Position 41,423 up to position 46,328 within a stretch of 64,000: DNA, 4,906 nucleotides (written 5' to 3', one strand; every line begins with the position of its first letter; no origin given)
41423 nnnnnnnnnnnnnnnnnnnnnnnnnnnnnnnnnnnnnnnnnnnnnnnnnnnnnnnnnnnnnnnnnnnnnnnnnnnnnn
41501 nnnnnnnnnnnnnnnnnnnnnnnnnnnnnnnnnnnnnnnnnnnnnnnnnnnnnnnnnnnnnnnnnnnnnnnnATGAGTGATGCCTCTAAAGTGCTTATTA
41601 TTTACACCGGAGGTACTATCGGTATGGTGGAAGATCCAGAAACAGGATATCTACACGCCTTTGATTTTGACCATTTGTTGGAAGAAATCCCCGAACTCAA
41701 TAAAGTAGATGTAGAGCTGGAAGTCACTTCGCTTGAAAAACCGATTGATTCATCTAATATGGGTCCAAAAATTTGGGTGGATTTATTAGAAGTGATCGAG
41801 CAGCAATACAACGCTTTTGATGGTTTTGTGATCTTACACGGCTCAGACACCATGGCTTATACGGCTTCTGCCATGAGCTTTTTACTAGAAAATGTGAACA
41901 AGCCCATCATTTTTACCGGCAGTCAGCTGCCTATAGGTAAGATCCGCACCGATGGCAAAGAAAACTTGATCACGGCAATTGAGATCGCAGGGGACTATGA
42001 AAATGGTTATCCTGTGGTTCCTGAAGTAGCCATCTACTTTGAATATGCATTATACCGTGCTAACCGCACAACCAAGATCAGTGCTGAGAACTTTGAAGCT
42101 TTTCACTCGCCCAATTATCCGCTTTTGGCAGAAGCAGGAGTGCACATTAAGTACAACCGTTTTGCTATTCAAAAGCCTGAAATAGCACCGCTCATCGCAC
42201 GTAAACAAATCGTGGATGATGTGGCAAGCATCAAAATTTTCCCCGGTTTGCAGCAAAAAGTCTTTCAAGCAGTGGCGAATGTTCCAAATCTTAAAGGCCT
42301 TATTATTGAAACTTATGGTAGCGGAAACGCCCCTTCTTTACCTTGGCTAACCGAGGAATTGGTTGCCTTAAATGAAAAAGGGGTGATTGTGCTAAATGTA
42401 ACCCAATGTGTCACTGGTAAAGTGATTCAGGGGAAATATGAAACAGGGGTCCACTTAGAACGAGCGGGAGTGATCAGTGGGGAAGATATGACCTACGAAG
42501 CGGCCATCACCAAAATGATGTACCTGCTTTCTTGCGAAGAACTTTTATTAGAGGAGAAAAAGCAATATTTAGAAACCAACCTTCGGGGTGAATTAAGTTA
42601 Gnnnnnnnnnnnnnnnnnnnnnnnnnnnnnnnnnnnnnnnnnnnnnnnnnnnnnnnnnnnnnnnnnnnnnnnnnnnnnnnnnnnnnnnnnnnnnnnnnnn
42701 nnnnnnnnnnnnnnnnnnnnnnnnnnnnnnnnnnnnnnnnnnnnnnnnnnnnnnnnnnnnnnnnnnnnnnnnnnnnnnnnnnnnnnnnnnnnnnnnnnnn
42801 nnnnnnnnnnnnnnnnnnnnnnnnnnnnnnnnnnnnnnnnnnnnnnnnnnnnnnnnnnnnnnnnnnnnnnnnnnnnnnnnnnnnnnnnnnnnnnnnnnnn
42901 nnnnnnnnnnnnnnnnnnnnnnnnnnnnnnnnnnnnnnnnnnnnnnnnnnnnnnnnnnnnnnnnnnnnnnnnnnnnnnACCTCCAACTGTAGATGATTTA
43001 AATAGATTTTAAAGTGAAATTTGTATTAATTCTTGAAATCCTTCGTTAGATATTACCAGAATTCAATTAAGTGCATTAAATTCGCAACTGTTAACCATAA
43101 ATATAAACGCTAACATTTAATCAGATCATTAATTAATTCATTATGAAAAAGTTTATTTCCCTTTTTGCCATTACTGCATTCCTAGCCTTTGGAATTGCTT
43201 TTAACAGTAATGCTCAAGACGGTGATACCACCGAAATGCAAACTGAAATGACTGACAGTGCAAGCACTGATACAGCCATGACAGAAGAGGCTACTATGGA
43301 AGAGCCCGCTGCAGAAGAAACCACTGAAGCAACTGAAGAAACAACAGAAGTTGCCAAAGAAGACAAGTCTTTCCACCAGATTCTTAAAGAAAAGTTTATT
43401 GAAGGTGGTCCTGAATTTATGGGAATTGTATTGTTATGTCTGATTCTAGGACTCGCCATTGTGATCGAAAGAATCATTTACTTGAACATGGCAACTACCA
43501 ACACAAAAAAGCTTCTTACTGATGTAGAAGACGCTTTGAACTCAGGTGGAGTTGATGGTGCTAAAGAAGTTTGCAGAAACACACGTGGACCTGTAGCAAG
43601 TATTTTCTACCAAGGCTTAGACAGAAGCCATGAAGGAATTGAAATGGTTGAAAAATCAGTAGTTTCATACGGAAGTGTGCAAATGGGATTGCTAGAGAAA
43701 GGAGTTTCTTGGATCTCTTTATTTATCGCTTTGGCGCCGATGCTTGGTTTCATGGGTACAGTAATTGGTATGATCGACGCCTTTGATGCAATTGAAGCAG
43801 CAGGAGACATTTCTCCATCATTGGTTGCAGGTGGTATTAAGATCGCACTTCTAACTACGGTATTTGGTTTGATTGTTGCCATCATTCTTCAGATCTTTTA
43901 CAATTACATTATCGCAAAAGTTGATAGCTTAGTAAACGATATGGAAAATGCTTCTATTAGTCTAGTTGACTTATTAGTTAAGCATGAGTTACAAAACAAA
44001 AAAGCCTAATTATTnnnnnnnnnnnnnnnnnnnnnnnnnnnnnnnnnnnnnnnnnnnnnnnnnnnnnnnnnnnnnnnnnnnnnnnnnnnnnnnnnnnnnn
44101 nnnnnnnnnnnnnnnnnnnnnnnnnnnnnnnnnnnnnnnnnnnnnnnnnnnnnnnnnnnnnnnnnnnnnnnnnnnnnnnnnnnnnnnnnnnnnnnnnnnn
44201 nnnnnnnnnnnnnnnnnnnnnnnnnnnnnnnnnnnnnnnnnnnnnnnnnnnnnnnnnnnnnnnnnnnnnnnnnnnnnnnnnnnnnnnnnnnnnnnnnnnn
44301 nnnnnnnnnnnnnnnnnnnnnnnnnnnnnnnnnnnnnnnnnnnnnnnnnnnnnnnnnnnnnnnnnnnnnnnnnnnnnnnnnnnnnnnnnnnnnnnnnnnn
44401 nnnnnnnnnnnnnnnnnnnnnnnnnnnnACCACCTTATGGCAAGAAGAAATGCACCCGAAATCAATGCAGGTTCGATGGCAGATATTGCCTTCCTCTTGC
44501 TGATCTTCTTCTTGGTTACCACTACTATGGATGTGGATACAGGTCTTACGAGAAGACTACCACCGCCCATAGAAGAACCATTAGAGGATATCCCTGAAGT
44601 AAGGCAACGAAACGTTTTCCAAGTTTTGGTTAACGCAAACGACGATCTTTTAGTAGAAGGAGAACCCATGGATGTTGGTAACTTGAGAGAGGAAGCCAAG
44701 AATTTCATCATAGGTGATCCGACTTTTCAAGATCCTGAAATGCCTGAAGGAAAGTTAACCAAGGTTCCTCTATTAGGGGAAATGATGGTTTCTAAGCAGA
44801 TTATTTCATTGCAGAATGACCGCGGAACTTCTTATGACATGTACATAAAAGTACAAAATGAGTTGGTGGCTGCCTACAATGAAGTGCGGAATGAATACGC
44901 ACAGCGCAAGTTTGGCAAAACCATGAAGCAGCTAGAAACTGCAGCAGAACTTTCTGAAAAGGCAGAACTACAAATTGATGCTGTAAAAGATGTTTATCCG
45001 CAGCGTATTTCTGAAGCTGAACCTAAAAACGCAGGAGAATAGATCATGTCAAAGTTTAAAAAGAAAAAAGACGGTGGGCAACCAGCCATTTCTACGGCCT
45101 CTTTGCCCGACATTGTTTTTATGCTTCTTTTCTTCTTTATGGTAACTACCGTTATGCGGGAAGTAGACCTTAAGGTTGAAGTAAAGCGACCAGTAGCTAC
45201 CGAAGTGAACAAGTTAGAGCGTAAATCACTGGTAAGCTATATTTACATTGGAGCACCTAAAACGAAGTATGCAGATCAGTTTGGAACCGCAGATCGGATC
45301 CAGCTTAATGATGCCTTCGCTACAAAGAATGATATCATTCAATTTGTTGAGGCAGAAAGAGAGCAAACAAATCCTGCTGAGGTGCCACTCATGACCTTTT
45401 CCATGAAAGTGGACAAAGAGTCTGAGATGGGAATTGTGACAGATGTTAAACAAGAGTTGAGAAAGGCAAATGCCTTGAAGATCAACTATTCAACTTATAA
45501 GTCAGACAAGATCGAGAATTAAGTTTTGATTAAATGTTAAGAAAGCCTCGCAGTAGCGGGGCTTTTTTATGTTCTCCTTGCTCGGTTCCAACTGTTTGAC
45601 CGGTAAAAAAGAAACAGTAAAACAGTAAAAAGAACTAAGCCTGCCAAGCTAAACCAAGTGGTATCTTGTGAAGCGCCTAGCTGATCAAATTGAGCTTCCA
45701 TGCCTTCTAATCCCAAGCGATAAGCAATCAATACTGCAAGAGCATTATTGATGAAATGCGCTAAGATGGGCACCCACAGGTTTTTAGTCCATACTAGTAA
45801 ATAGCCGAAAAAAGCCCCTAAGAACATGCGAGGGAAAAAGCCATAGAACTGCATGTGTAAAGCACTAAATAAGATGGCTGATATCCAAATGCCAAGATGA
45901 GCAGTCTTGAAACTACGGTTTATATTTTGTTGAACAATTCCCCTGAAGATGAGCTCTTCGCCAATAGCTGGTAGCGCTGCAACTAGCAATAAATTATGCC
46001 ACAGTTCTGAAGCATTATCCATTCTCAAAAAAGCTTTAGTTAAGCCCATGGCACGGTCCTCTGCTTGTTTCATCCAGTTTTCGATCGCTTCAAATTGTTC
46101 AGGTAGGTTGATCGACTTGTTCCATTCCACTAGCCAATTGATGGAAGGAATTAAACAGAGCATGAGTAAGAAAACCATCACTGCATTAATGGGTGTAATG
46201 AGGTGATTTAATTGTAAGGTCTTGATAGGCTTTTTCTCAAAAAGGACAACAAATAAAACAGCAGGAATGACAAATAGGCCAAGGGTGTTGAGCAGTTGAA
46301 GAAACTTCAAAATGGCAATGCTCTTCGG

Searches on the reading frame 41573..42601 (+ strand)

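Call 68: search_protein_families(library=pfam, proteins=[window:41573-42601:+], max_evalue=0.0001)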
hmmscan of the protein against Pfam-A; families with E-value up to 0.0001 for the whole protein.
window:41573-42601:+ (342 aa): 2 families
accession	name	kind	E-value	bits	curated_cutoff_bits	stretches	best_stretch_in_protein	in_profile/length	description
PF00710.25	Asparaginase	-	2e-59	200.8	22.5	1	6-196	1-189/193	Asparaginase, N-terminal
PF17763.6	Asparaginase_C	-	5.9e-29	100.8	34.6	1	216-322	1-104/114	Glutaminase/Asparaginase C-terminal domain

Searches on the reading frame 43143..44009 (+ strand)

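Call 68: search_protein_families(library=pfam, proteins=[window:43143-44009:+], max_evalue=0.0001)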
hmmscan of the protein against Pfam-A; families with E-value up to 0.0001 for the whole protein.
window:43143-44009:+ (288 aa): 1 family
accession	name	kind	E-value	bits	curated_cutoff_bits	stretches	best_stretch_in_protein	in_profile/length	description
PF01618.21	MotA_ExbB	-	1.1e-27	96.7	22.9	1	149-268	4-126/127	MotA/TolQ/ExbB proton channel family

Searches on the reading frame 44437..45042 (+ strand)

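Call 69: search_protein_families(library=pfam, proteins=[window:44437-45042:+], max_evalue=0.0001)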
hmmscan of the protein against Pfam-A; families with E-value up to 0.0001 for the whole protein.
window:44437-45042:+ (201 aa): 1 family
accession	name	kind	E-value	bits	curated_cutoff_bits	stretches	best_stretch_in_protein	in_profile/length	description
PF02472.21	ExbD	-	5.5e-18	65.7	25.4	1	4-146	3-116/128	Biopolymer transport protein ExbD/TolR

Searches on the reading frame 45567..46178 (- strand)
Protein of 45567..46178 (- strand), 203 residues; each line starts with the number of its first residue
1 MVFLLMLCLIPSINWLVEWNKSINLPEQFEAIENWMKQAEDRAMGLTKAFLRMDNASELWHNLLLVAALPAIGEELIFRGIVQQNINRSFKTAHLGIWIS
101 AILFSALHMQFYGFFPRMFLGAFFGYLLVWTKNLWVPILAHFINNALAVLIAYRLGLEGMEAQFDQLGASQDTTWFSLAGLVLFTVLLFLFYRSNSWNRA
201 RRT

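Call 69: search_protein_families(library=pfam, proteins=[window:45567-46178:-], max_evalue=0.0001)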
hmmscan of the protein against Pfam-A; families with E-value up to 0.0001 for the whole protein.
window:45567-46178:- (203 aa): 1 family
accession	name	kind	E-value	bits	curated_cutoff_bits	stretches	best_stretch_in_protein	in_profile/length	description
PF02517.21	Rce1-like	-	5.1e-21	75.2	22.4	1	59-147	4-93/93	Type II CAAX prenyl endopeptidase Rce1-like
